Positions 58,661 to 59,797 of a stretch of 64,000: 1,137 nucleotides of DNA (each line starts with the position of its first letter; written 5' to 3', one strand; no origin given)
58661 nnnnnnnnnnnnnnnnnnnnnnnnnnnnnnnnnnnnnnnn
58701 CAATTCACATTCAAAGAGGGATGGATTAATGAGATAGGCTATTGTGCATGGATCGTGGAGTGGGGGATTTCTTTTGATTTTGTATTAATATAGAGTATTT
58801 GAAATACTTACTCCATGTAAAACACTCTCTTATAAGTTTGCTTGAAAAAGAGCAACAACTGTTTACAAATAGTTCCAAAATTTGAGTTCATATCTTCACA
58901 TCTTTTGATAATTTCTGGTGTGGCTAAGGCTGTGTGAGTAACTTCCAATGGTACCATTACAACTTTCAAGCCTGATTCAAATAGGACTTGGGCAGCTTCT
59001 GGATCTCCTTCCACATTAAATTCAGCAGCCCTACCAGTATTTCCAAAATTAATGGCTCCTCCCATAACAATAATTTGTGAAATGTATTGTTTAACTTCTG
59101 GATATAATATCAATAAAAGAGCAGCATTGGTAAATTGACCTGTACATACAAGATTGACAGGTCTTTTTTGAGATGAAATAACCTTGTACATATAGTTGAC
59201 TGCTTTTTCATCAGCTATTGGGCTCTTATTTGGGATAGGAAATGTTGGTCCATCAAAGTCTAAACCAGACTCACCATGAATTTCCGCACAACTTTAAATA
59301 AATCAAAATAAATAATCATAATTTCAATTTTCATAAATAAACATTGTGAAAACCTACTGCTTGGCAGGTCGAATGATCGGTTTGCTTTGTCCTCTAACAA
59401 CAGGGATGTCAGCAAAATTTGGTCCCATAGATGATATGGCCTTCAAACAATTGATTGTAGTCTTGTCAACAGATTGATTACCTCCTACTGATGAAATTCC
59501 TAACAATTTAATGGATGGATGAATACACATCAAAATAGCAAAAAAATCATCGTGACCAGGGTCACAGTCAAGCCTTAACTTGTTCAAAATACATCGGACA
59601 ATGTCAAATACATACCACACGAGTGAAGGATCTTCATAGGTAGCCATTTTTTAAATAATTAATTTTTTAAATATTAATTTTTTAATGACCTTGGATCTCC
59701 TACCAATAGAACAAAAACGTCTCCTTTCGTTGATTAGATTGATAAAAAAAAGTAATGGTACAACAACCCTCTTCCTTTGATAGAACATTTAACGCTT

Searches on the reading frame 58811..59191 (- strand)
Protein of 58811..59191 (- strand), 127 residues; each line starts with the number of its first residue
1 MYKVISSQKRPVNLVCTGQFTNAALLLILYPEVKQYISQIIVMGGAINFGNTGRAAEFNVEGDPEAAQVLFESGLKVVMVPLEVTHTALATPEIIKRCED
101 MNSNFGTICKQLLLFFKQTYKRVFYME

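Call 96: search_protein_families(library=pfam, proteins=[window:58811-59191:-], max_evalue=0.00001)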
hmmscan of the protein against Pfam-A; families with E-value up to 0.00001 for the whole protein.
window:58811-59191:- (127 aa): 1 family
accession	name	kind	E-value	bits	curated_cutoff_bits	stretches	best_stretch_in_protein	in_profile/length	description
PF01156.24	IU_nuc_hydro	-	4e-34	119.1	34.2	1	2-124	104-228/297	Inosine-uridine preferring nucleoside hydrolase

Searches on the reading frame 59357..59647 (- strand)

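Call 96: search_protein_families(library=pfam, proteins=[window:59357-59647:-], max_evalue=0.00001)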
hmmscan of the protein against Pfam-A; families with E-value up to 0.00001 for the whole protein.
window:59357-59647:- (97 aa): 1 family
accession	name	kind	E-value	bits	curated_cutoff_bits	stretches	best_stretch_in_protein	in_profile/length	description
PF01156.24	IU_nuc_hydro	-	2.7e-20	73.7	34.2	1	26-95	3-70/297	Inosine-uridine preferring nucleoside hydrolase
